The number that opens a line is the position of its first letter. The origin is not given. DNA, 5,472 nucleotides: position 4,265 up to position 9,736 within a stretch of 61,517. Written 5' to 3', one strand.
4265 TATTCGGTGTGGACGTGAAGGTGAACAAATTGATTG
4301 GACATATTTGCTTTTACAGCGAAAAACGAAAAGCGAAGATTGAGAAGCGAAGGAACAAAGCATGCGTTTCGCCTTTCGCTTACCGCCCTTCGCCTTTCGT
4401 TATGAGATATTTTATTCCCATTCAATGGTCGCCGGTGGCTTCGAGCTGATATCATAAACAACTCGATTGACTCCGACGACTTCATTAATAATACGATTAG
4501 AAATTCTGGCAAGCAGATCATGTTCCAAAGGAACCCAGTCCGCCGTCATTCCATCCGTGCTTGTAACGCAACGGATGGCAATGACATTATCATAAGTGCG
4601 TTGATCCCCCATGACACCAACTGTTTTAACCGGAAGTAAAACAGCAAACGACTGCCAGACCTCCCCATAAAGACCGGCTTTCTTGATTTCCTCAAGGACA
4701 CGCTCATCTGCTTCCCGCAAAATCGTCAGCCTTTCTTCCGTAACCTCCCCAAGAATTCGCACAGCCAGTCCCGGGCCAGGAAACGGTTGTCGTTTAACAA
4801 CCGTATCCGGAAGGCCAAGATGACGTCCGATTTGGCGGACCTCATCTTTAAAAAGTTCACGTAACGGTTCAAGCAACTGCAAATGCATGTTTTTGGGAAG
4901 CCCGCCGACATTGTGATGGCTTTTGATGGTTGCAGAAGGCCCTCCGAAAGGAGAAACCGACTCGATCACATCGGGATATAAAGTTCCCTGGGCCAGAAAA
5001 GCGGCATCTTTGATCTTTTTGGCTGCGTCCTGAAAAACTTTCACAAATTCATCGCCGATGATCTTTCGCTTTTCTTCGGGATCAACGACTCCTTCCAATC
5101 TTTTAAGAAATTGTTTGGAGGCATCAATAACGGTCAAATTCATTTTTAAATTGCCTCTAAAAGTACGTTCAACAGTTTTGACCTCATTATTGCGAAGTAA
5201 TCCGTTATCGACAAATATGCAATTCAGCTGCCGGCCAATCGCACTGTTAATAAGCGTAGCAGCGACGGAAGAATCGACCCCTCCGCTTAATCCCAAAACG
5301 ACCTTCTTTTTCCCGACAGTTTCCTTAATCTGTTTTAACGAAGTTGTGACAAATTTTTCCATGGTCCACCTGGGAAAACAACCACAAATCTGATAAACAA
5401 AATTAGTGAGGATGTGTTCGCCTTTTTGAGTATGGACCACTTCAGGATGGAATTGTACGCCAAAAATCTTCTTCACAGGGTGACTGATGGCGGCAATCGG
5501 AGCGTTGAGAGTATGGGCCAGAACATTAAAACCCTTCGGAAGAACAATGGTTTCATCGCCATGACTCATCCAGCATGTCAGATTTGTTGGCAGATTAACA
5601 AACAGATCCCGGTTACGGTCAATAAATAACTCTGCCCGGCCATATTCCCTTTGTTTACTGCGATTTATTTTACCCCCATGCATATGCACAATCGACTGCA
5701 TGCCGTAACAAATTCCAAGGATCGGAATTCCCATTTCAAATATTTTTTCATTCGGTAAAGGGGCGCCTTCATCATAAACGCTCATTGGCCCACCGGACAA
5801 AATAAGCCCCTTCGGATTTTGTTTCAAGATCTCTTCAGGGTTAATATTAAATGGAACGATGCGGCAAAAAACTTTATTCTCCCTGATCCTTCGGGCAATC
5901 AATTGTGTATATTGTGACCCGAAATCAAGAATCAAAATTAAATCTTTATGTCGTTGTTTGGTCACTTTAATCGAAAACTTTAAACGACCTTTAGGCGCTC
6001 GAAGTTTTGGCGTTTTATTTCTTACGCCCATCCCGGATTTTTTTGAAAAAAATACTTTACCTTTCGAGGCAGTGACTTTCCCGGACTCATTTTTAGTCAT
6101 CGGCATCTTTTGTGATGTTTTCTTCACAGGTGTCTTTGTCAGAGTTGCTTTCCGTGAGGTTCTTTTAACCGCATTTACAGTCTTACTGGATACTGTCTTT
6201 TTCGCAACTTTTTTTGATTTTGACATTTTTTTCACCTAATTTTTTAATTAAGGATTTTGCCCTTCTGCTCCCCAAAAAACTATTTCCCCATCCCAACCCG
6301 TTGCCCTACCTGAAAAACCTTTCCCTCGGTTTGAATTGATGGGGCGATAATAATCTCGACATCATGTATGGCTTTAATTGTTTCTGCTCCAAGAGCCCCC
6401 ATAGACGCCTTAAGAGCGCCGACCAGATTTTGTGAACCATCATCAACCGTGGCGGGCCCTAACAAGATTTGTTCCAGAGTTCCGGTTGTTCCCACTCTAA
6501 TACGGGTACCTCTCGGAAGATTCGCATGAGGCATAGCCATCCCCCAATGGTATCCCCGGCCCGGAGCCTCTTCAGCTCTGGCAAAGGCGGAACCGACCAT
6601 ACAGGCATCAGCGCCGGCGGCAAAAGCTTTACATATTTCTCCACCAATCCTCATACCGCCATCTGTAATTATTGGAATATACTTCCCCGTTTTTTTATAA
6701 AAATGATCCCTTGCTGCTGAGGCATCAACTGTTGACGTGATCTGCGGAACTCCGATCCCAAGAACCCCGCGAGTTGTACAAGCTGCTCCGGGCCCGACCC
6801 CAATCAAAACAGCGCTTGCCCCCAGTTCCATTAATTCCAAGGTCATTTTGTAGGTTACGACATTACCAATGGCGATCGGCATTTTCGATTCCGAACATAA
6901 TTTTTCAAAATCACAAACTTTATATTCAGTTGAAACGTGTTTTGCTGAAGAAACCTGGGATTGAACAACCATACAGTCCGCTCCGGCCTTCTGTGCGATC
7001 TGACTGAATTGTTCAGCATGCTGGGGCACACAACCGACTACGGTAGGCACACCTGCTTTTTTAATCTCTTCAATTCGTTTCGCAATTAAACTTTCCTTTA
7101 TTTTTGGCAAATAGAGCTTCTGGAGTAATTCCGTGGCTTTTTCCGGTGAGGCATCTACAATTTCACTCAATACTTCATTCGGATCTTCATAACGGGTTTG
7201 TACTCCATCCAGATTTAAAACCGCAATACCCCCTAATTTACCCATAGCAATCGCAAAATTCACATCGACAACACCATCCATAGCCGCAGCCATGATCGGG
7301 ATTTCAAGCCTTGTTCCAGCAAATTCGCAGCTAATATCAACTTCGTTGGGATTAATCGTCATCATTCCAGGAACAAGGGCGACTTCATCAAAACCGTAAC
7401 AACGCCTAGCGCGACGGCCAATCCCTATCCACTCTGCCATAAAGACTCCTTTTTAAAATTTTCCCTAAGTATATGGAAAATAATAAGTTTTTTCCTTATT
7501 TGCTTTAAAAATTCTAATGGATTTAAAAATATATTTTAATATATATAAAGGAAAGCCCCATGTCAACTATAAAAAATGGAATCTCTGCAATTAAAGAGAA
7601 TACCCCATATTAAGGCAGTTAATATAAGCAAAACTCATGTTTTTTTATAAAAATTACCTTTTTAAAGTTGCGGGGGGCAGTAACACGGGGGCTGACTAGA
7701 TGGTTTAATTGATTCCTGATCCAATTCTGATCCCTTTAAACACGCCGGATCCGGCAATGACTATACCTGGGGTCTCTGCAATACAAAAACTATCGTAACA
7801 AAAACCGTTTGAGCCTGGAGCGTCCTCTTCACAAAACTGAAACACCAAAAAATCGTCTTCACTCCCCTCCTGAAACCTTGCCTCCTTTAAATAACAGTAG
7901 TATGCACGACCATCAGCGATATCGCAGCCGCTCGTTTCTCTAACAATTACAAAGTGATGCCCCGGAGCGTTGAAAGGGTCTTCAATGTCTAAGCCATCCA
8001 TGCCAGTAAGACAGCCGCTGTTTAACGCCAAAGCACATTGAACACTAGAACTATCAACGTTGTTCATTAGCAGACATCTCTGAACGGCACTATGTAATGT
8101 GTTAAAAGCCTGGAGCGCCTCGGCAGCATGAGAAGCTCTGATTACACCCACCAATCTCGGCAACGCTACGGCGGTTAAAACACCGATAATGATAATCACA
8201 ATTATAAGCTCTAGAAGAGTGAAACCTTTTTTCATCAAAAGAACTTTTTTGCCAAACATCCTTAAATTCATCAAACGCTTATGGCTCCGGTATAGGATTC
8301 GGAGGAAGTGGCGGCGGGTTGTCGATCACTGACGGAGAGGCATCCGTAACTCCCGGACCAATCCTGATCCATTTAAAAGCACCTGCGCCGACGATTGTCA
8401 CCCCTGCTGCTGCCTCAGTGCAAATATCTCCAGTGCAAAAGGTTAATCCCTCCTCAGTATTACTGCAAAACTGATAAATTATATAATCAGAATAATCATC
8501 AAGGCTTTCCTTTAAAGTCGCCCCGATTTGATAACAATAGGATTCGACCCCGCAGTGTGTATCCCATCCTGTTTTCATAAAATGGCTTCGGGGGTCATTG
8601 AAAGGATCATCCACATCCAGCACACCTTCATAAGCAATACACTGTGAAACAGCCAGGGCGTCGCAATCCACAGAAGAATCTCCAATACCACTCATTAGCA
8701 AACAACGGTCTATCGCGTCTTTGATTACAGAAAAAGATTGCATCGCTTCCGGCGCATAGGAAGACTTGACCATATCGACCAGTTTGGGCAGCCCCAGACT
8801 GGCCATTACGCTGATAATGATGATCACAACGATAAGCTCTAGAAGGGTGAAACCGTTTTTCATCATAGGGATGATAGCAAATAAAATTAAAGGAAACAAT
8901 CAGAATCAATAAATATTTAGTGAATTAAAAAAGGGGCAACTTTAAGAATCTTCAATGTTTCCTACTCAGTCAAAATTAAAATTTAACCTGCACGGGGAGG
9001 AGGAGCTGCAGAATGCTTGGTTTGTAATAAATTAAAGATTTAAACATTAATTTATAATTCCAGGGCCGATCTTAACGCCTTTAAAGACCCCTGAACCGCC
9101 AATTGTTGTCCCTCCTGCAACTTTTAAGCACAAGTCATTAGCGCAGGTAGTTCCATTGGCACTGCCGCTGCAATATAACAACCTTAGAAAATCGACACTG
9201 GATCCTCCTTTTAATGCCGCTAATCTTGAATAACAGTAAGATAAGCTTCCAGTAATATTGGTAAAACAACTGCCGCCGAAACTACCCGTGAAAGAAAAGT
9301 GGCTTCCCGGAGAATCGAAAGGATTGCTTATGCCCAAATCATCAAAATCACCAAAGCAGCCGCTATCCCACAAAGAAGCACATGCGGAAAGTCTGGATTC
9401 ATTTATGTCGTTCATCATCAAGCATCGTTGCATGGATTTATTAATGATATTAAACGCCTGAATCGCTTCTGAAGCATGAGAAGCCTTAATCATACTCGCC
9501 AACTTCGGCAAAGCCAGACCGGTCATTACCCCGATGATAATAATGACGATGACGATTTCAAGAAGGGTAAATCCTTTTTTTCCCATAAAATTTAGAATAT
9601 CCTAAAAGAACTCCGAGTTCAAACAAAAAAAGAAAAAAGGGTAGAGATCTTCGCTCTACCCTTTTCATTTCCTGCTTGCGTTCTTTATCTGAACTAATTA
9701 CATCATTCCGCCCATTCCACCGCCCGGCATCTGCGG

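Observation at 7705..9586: Tandem array of three type IV pilins sharing an invariant 8-cysteine scaffold with variable loops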

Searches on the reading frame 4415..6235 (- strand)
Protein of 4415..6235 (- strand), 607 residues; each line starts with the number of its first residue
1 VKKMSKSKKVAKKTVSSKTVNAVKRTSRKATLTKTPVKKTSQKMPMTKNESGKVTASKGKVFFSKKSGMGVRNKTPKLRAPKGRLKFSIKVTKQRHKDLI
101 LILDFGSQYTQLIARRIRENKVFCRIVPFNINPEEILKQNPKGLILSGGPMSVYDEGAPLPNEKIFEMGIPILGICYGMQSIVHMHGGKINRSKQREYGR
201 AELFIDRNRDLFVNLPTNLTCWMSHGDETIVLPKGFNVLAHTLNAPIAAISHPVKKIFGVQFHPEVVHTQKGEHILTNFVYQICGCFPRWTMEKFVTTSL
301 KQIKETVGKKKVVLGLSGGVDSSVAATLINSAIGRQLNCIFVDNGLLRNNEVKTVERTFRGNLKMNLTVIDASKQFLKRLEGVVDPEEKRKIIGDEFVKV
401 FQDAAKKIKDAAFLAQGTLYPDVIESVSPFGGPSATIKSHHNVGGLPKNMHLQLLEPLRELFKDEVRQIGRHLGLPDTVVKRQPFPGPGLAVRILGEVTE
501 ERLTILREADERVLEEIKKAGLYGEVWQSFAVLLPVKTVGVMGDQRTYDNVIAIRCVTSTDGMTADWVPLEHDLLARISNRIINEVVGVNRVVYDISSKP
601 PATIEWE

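Call 63: search_protein_families(library=pfam, max_evalue=0.001, proteins=[window:4415-6235:-])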
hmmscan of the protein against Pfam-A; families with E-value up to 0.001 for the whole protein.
window:4415-6235:- (607 aa): 7 families
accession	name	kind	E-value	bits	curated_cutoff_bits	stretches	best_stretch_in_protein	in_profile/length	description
PF00117.34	GATase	-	1.1e-48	165.9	22.8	1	101-282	1-189/190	Glutamine amidotransferase class-I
PF00958.27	GMP_synt_C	-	2.5e-46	156.1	27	1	515-606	1-92/92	GMP synthase C terminal domain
PF02540.23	NAD_synthase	-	5.3e-13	49.1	21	1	297-372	6-81/242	NAD synthase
PF07722.19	Peptidase_C26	-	6.4e-08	33.1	20.5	1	164-265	100-219/219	Peptidase C26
PF03054.22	tRNA_Me_trans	-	1.7e-05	25.1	20.6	1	310-345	1-35/202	tRNA methyl transferase HUP domain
PF00764.25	Arginosuc_synth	-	0.00015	22.3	27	1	311-378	1-67/162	Arginosuccinate synthase N-terminal HUP domain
PF02568.20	ThiI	-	0.00037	20.6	20.5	0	310-475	4-161/197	Thiamine biosynthesis protein (ThiI)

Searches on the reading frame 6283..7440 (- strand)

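Call 63: search_protein_families(library=pfam, max_evalue=0.001, proteins=[window:6283-7440:-])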
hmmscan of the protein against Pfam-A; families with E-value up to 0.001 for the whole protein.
window:6283-7440:- (386 aa): 5 families
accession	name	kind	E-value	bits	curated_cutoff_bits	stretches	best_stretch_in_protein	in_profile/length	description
PF00478.31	IMPDH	-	1.5e-51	175.9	25.6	1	15-360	2-327/345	IMP dehydrogenase / GMP reductase domain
PF01070.24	FMN_dh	-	2.2e-15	57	24.9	1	15-292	28-311/350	FMN-dependent dehydrogenase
PF03060.21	NMO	-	4.4e-06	26.8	28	1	45-298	10-237/331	Nitronate monooxygenase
PF05690.20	ThiG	-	5.4e-06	26.4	23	0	254-292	175-213/247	Thiazole biosynthesis protein ThiG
PF01180.27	DHO_dh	-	7.8e-05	22.4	27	0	246-287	232-273/291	Dihydroorotate dehydrogenase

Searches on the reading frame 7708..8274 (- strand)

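Call 4: search_protein_families(library=pfam, proteins=[window:7708-8274:-], max_evalue=1)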
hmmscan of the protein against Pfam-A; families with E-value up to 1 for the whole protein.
window:7708-8274:- (189 aa): 1 family
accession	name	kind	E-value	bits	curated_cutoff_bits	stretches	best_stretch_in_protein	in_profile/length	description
PF07963.17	N_methyl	-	2.2e-06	27.5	21.2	1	15-38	4-27/27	Prokaryotic N-terminal methylation motif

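Call 5: search_protein_families(library=ncbifam, proteins=[window:7708-8274:-], max_evalue=1)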
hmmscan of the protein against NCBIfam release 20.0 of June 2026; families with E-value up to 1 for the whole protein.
window:7708-8274:- (189 aa): 13 families
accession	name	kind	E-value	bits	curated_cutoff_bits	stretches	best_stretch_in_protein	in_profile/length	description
NF007862.0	PRK10574.1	equivalog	1e-09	38.7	138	1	15-72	4-61/145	prepilin peptidase-dependent pilin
TIGR01710.1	typeII_sec_gspG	equivalog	5.2e-09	36.2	88.85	1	16-72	1-57/134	type II secretion system major pseudopilin GspG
TIGR02532.1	IV_pilin_GFxxxE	domain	1.1e-07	31.3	16.3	1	15-38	1-24/24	prepilin-type N-terminal cleavage/methylation domain-containing protein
NF041775.1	typeIV_PilA_Myxo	equivalog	1.2e-07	32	400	1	15-64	10-59/214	type IV pilin protein PilA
NF041013.1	T4P_ComGE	equivalog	4.5e-07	29.9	49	1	15-79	3-68/83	competence type IV pilus minor pilin ComGE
TIGR01708.2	typeII_sec_gspH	equivalog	5.3e-07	29.8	80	1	16-62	2-48/169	type II secretion system minor pseudopilin GspH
TIGR02596.1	TIGR02596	subfamily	1.9e-05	24.8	70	1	18-63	1-47/196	Verru_Chthon cassette protein D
NF040999.1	pilin_ComGC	equivalog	2.2e-05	24.6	75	1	15-42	1-28/84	competence type IV pilus major pilin ComGC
NF007800.0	PRK10506.1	equivalog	0.0062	16.4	158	1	14-38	7-31/163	prepilin peptidase-dependent protein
NF040982.1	ComGD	equivalog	0.04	14.3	70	1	15-38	1-24/139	competence type IV pilus minor pilin ComGD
TIGR01711.1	gspJ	equivalog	0.057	13.2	64.85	1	16-53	1-38/192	type II secretion system minor pseudopilin GspJ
NF041002.1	pilin_ComGF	equivalog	0.18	12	80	1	15-48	1-33/139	competence type IV pilus minor pilin ComGF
NF009988.0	PRK13454.1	equivalog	0.21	11.3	186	1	23-46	38-61/181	F0F1 ATP synthase subunit B'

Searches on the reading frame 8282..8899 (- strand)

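Call 4: search_protein_families(library=pfam, proteins=[window:8282-8899:-], max_evalue=1)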
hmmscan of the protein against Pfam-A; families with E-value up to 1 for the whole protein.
window:8282-8899:- (206 aa): 1 family
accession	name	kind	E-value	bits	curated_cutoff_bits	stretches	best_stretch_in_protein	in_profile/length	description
PF07963.17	N_methyl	-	1.7e-06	27.8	21.2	1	13-35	3-25/27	Prokaryotic N-terminal methylation motif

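Call 5: search_protein_families(library=ncbifam, proteins=[window:8282-8899:-], max_evalue=1)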
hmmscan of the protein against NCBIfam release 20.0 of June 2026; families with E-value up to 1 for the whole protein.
window:8282-8899:- (206 aa): 13 families
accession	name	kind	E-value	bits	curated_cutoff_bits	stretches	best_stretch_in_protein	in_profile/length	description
NF007862.0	PRK10574.1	equivalog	1.7e-08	34.7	138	1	13-72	3-62/145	prepilin peptidase-dependent pilin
TIGR01710.1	typeII_sec_gspG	equivalog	3.9e-08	33.4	88.85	1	16-67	2-53/134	type II secretion system major pseudopilin GspG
TIGR02532.1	IV_pilin_GFxxxE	domain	1.8e-07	30.7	16.3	1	15-37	2-24/24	prepilin-type N-terminal cleavage/methylation domain-containing protein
TIGR01708.2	typeII_sec_gspH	equivalog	1.1e-05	25.4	80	1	15-51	2-38/169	type II secretion system minor pseudopilin GspH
NF040999.1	pilin_ComGC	equivalog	4e-05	23.7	75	1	15-42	2-29/84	competence type IV pilus major pilin ComGC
NF041013.1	T4P_ComGE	equivalog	0.00019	21.4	49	1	15-65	4-55/83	competence type IV pilus minor pilin ComGE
NF007800.0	PRK10506.1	equivalog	0.00056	19.8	158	1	14-38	8-32/163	prepilin peptidase-dependent protein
NF041775.1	typeIV_PilA_Myxo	equivalog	0.00081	19.4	400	1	15-53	11-49/214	type IV pilin protein PilA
TIGR02596.1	TIGR02596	subfamily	0.0012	19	70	1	17-47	1-31/196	Verru_Chthon cassette protein D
NF040982.1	ComGD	equivalog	0.0062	17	70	1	14-43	1-29/139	competence type IV pilus minor pilin ComGD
NF041002.1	pilin_ComGF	equivalog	0.029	14.6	80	1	15-41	2-27/139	competence type IV pilus minor pilin ComGF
NF047941.1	TatB_Rickett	equivalog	0.039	14.1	75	1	20-93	7-76/84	Sec-independent protein translocase subunit TatB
TIGR01711.1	gspJ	equivalog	0.21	11.4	64.85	1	16-47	2-32/192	type II secretion system minor pseudopilin GspJ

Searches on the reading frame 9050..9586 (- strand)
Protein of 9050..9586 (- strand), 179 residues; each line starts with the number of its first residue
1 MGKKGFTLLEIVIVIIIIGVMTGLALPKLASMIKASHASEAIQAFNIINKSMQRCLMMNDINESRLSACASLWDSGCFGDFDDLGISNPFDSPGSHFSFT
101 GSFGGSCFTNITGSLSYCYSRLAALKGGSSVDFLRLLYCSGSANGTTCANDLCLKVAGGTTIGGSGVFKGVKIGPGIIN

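Call 4: search_protein_families(library=pfam, proteins=[window:9050-9586:-], max_evalue=1)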
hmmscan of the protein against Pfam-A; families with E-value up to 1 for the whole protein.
window:9050-9586:- (179 aa): 1 family
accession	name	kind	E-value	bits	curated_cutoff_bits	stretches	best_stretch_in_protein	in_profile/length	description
PF07963.17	N_methyl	-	2.4e-05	24.1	21.2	1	3-26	4-27/27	Prokaryotic N-terminal methylation motif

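Call 5: search_protein_families(library=ncbifam, proteins=[window:9050-9586:-], max_evalue=1)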
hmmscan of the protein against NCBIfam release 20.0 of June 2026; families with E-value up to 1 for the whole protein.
window:9050-9586:- (179 aa): 12 families
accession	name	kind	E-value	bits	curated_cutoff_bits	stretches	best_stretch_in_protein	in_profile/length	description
NF041013.1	T4P_ComGE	equivalog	1.7e-08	34.4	49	1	3-65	3-66/83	competence type IV pilus minor pilin ComGE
TIGR01710.1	typeII_sec_gspG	equivalog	5.1e-08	33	88.85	1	4-53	1-50/134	type II secretion system major pseudopilin GspG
TIGR01708.2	typeII_sec_gspH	equivalog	8.2e-08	32.4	80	1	4-45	2-43/169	type II secretion system minor pseudopilin GspH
NF007862.0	PRK10574.1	equivalog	3.5e-06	27.2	138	1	3-59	4-60/145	prepilin peptidase-dependent pilin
TIGR02532.1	IV_pilin_GFxxxE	domain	4e-06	26.4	16.3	1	3-26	1-24/24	prepilin-type N-terminal cleavage/methylation domain-containing protein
NF040999.1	pilin_ComGC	equivalog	2.9e-05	24.2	75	1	3-35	1-33/84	competence type IV pilus major pilin ComGC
NF041775.1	typeIV_PilA_Myxo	equivalog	3.7e-05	23.8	400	1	4-45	11-52/214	type IV pilin protein PilA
TIGR02596.1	TIGR02596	subfamily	0.00025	21.2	70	1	6-41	1-36/196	Verru_Chthon cassette protein D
NF040982.1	ComGD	equivalog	0.023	15.1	70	1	3-35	1-33/139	competence type IV pilus minor pilin ComGD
NF007800.0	PRK10506.1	equivalog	0.031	14.1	158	1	3-29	8-34/163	prepilin peptidase-dependent protein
NF041002.1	pilin_ComGF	equivalog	0.058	13.6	80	1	3-49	1-49/139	competence type IV pilus minor pilin ComGF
NF006453.0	PRK08808.1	equivalog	0.27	10.3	295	1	4-44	7-47/211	type II secretion system protein J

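Call 10: find_homologous_proteins(query=window:9050-9586:-, max_evalue=0.001)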
Query window:9050-9586:- (179 aa): 15 proteins with E <= 0.001 among 209 candidates.
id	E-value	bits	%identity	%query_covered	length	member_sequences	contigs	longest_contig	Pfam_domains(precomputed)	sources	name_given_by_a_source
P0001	5.8e-112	390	100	100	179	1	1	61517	-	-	-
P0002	2.3e-41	160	46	98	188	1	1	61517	PF07963.18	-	-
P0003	2.1e-14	72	40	66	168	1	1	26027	PF07963.18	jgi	-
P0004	1.1e-13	70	41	54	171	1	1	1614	PF07963.18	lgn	-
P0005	2.3e-13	69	47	55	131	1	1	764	PF07963.18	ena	-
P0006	8.5e-11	60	34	82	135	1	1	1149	PF07963.18,PF16732.11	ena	-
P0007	1.5e-8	53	52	32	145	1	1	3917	PF07963.18,PF16732.11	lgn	-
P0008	1.5e-8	53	34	59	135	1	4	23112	PF07963.18,PF16732.11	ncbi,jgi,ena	-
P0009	9.7e-8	50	40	53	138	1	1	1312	PF07963.18,PF16732.11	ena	-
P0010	1.2e-7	50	31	95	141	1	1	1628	PF07963.18,PF16732.11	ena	-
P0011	2.4e-7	49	53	31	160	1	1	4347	PF07963.18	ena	-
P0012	3.2e-7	49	34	54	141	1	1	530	PF07963.18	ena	-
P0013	1.1e-6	47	37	54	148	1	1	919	PF07963.18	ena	-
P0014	3.9e-6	45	34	65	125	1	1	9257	PF07963.18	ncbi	-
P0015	1.1e-4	40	60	25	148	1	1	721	PF07963.18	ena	-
